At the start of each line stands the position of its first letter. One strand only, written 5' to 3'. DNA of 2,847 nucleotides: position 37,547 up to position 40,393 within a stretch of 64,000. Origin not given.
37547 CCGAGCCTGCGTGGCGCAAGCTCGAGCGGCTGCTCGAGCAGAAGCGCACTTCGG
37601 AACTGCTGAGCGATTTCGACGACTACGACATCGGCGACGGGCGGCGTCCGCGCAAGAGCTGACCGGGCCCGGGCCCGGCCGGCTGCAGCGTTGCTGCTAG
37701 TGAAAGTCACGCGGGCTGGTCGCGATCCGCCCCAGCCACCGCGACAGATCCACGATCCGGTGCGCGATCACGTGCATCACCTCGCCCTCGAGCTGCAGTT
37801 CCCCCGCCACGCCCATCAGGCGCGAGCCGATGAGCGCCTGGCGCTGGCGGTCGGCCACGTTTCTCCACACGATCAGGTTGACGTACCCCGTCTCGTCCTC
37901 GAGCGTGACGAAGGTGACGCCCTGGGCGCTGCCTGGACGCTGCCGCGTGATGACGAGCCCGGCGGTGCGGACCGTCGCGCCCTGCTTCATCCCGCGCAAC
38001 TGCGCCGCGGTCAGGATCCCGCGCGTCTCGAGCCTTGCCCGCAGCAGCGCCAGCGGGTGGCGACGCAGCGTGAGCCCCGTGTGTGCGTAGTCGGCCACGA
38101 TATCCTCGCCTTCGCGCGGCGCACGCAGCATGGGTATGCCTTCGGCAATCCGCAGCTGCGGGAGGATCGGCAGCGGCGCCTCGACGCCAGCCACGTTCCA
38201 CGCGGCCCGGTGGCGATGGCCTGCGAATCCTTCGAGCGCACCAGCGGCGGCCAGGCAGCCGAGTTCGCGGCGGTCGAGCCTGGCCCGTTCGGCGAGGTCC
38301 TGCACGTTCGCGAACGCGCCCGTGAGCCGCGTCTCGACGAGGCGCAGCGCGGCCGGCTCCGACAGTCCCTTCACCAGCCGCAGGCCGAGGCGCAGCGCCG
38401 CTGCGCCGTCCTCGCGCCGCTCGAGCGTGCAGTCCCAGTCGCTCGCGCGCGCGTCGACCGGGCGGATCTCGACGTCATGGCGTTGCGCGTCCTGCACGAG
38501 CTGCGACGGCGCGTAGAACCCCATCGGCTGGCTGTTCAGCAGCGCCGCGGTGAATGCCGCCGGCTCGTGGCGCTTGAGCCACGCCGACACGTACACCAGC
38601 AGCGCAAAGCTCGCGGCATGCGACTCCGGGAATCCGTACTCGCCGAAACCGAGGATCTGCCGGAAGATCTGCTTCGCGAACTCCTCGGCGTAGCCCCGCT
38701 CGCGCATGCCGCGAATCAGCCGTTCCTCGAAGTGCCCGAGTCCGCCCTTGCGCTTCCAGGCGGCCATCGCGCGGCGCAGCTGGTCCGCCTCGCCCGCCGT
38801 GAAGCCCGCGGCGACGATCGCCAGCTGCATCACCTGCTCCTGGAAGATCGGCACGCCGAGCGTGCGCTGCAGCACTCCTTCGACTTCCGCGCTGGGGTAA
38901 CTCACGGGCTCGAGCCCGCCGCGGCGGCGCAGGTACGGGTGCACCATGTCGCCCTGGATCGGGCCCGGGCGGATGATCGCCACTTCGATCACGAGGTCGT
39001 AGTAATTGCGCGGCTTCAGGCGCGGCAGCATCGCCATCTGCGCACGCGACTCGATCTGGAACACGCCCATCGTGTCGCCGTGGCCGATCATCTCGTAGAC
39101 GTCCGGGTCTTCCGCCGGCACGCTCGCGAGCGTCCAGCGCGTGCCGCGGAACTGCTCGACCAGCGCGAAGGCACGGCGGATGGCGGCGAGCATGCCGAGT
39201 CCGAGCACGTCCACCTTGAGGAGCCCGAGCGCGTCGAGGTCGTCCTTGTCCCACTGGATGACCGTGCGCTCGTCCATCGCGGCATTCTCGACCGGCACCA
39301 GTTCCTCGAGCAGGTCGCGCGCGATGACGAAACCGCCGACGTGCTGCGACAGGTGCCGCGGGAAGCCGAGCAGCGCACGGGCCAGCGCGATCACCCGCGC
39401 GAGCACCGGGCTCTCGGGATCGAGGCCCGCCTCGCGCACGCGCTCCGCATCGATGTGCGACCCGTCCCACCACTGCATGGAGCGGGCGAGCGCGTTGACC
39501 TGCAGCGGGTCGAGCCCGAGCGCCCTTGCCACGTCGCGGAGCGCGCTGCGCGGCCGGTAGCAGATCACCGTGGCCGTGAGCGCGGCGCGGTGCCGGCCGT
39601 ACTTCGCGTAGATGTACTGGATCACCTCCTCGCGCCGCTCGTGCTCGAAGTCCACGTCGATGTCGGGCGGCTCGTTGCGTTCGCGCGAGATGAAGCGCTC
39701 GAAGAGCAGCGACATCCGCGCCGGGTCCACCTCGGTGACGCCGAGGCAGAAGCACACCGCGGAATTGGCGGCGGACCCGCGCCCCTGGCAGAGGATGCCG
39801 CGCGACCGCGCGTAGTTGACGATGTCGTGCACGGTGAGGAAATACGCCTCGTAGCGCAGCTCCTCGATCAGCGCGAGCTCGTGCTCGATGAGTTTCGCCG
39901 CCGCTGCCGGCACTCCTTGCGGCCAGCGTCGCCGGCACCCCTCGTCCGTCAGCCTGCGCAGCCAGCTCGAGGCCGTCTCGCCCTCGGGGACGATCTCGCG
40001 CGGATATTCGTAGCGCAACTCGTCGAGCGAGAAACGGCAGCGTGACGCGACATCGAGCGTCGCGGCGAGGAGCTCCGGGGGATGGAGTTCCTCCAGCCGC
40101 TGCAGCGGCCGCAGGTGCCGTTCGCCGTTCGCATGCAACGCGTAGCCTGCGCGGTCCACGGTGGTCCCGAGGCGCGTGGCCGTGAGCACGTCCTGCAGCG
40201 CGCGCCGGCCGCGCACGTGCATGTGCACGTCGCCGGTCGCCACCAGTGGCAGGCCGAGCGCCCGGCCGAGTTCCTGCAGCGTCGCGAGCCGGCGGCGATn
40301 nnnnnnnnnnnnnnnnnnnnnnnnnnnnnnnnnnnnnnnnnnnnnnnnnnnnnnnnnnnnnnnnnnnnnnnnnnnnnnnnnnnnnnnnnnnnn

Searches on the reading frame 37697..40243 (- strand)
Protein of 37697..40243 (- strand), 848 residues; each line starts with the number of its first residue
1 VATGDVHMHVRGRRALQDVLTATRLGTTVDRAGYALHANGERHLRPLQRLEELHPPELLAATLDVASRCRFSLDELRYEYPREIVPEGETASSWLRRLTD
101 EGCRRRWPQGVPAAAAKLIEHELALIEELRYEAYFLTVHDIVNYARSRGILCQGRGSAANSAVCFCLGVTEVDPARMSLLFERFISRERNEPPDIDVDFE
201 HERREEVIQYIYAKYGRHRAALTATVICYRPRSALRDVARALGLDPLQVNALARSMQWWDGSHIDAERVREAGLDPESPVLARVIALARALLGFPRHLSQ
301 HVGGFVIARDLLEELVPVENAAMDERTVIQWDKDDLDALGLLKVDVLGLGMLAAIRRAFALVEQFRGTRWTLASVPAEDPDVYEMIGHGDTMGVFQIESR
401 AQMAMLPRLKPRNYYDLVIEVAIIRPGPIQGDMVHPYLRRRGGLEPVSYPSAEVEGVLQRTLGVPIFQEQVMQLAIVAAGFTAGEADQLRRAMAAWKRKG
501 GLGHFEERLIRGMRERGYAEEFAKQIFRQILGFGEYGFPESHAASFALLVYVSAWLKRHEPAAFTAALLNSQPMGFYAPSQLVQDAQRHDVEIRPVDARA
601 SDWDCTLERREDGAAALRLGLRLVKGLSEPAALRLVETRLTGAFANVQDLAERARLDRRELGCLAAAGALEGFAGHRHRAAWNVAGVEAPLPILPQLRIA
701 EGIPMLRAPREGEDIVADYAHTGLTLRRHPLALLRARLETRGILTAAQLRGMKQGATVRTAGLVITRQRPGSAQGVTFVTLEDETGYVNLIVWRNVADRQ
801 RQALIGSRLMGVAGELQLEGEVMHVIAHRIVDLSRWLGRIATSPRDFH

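Call 56: search_protein_families(library=pfam, proteins=[window:37697-40243:-], max_evalue=0.00001)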
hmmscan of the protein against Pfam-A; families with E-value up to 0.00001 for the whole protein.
window:37697-40243:- (848 aa): 4 families
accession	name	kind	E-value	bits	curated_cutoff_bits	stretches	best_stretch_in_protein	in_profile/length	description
PF07733.18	DNA_pol3_alpha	-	1.5e-90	303.8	23.9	1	94-348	2-260/260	Bacterial DNA polymerase III alpha NTPase domain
PF17657.6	DNA_pol3_finger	-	8e-57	191.6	22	1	351-517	1-166/166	Bacterial DNA polymerase III alpha subunit finger domain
PF14579.12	HHH_6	-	6.6e-19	68.3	25.6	1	591-679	2-89/90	Helix-hairpin-helix motif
PF01336.31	tRNA_anti-codon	-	1.7e-06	28.3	27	1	758-831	1-73/75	OB-fold nucleic acid binding domain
